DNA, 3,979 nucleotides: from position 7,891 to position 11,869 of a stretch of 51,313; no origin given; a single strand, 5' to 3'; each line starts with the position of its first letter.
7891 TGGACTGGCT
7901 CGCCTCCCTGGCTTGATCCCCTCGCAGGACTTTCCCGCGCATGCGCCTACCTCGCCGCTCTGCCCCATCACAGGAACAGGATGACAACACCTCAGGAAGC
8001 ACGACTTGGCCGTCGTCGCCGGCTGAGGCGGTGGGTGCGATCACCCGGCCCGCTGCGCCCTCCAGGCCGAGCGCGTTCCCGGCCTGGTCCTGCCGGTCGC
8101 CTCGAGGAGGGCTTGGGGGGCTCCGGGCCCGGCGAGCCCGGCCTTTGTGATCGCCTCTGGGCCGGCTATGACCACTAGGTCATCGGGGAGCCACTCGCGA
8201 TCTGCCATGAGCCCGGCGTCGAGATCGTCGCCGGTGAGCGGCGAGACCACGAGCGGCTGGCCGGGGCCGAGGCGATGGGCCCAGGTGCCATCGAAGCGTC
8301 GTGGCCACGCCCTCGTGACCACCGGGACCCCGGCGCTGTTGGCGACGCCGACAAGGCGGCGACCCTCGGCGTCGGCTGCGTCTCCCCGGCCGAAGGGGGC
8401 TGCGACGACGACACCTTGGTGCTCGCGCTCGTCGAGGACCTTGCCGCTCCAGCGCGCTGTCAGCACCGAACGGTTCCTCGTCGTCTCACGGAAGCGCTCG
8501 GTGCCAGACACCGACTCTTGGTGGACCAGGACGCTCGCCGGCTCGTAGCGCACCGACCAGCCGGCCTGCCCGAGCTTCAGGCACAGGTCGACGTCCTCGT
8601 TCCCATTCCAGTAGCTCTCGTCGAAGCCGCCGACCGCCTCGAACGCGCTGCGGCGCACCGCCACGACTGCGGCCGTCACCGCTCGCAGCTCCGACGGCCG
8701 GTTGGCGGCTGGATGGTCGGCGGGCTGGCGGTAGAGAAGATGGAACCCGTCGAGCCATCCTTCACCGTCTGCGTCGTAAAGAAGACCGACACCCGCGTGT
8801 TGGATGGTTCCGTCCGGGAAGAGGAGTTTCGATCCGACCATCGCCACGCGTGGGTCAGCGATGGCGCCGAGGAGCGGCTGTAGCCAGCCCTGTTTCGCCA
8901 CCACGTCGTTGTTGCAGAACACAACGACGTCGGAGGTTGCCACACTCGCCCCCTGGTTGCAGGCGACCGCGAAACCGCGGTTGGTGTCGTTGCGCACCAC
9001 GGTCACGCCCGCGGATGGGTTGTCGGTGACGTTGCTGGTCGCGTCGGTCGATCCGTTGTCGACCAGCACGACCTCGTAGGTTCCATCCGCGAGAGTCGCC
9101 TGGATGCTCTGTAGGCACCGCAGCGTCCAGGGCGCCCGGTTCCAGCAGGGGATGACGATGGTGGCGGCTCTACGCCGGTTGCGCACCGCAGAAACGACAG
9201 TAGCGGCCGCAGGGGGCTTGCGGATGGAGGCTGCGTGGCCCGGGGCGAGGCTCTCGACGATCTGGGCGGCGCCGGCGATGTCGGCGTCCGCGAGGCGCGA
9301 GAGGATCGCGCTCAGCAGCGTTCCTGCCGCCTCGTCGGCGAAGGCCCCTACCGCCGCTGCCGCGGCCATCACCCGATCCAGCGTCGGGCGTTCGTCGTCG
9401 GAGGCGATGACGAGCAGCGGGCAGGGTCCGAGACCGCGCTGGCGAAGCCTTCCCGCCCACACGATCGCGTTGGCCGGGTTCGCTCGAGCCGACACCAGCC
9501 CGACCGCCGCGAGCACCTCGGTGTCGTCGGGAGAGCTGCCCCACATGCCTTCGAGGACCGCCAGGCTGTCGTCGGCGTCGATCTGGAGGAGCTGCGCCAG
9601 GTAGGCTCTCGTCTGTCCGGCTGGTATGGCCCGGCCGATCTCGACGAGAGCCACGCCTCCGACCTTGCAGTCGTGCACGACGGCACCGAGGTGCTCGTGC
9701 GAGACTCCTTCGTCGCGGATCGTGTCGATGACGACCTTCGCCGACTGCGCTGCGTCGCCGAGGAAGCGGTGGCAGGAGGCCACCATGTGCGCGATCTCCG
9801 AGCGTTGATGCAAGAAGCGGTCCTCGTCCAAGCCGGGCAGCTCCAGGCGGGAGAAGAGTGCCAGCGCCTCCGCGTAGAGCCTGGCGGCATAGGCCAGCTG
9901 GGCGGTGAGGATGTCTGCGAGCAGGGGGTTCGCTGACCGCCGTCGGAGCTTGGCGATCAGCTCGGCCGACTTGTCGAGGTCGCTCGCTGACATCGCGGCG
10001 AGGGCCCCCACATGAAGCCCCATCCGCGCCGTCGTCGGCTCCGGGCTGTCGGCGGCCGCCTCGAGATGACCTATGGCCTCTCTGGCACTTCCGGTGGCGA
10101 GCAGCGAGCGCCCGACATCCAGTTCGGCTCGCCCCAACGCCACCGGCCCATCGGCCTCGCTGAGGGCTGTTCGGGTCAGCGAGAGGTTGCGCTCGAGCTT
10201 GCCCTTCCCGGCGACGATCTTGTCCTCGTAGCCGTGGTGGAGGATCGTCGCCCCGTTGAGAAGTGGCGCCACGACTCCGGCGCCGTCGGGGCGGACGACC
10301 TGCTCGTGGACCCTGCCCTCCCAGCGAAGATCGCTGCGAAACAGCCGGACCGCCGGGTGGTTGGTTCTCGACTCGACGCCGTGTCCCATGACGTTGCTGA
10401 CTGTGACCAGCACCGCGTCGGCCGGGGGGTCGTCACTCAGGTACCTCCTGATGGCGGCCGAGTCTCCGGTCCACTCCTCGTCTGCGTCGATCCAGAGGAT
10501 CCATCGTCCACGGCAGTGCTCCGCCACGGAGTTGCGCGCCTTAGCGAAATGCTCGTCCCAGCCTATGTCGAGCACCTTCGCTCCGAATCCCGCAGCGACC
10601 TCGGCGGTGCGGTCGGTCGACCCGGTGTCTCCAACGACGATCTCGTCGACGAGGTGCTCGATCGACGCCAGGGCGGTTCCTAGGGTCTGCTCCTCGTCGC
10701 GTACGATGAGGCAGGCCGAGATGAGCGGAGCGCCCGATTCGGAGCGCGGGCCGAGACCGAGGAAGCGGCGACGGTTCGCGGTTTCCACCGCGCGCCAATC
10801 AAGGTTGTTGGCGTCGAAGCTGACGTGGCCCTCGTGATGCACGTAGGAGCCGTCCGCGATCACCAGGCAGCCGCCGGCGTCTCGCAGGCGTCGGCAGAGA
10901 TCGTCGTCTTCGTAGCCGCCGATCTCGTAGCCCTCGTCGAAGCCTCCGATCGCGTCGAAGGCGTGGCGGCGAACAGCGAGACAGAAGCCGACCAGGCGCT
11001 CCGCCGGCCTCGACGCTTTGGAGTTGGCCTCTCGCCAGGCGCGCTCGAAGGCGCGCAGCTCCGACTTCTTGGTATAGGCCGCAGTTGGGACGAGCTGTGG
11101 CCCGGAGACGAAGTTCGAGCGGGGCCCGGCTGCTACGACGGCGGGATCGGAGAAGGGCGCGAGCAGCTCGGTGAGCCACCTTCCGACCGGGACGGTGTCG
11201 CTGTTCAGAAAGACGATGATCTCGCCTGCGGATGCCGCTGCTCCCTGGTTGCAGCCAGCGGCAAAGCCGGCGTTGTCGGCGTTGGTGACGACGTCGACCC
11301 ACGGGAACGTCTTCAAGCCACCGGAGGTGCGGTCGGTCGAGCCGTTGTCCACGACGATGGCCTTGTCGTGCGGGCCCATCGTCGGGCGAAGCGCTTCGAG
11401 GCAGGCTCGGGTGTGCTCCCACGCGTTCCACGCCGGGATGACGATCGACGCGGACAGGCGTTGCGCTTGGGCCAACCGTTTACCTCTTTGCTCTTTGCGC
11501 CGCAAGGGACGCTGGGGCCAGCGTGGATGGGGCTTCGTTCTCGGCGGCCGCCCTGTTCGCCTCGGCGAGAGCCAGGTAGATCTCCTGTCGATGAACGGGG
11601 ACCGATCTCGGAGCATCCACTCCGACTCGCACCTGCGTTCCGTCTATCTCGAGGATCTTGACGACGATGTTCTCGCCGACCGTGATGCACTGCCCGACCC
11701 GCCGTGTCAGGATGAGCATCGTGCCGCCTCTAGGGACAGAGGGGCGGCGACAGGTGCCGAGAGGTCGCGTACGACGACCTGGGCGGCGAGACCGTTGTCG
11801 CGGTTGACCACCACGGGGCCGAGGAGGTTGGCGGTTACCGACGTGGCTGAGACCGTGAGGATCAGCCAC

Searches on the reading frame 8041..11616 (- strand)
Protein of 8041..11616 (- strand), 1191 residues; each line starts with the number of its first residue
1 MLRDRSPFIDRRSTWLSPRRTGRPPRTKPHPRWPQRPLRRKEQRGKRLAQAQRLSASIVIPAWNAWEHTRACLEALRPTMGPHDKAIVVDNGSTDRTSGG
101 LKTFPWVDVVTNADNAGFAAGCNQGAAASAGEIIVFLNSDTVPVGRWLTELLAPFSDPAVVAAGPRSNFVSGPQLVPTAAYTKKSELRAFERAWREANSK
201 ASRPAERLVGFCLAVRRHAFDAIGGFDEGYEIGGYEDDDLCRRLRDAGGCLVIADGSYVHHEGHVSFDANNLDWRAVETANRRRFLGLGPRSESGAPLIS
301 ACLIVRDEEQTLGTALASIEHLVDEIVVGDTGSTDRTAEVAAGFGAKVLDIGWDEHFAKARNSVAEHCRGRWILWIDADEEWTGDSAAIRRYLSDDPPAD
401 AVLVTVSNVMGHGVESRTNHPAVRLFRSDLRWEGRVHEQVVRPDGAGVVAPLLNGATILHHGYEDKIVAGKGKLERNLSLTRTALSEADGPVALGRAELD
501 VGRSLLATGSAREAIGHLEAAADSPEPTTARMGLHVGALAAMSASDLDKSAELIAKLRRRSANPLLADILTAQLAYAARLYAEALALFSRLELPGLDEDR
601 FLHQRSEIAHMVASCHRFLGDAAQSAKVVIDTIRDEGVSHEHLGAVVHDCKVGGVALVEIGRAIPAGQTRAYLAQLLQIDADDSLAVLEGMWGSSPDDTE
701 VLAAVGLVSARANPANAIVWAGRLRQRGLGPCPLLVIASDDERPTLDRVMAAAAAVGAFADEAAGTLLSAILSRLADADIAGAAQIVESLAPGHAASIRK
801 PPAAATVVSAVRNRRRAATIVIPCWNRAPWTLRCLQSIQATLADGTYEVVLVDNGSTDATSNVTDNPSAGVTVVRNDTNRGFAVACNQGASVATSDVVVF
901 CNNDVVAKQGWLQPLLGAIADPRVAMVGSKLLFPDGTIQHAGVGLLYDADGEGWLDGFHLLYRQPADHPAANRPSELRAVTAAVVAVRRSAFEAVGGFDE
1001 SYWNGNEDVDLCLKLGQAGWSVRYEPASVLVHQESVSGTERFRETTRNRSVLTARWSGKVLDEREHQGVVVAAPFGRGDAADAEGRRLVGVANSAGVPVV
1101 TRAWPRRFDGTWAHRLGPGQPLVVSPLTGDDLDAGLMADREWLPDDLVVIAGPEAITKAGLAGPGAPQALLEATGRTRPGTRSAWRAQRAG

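Call 40: search_protein_families(library=pfam, proteins=[window:8041-11616:-], max_evalue=0.01)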
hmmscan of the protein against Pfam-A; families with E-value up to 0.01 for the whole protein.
window:8041-11616:- (1191 aa): 7 families
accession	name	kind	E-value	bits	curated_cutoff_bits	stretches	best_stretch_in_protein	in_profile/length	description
PF00535.33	Glycos_transf_2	-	3.3e-68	229.3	23.3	3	819-936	1-120/168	Glycosyl transferase family 2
PF13641.12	Glyco_tranf_2_3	-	1.1e-31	111.1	27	2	819-1047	4-226/230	Glycosyltransferase like family 2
PF10111.15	Glyco_tranf_2_2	-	6.7e-25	88.6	27.3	1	828-1037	12-223/276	Glycosyltransferase like family 2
PF02709.20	Glyco_transf_7C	-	2e-15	56.6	23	2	200-256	11-67/78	N-terminal domain of galactosyltransferase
PF13632.12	Glyco_trans_2_3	-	8.6e-12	45.7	27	2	982-1039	74-129/198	Glycosyl transferase family group 2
PF13506.12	Glyco_transf_21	-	5.4e-11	42.7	21.7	1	885-1044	21-164/174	Glycosyl transferase family 21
PF13704.12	Glyco_tranf_2_4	-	5.5e-09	36.9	27.5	1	306-380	1-82/98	Glycosyl transferase family 2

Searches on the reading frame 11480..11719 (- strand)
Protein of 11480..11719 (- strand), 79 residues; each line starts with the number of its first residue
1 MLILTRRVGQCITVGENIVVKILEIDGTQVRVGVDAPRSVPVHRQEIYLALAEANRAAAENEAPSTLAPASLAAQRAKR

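Call 56: search_protein_families(library=ncbifam, proteins=[window:11480-11719:-], max_evalue=0.01)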
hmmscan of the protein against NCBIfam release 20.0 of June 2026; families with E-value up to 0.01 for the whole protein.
window:11480-11719:- (79 aa): 3 families
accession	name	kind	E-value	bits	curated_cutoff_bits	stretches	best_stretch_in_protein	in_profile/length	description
NF002469.0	PRK01712.1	equivalog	1.2e-23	82.9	73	1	1-60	1-60/65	carbon storage regulator CsrA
TIGR00202.1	csrA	equivalog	5.4e-22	77.7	70.1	1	1-59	1-59/69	carbon storage regulator CsrA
NF001844.0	PRK00568.1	equivalog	1e-12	47.9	106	1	1-63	1-63/76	carbon storage regulator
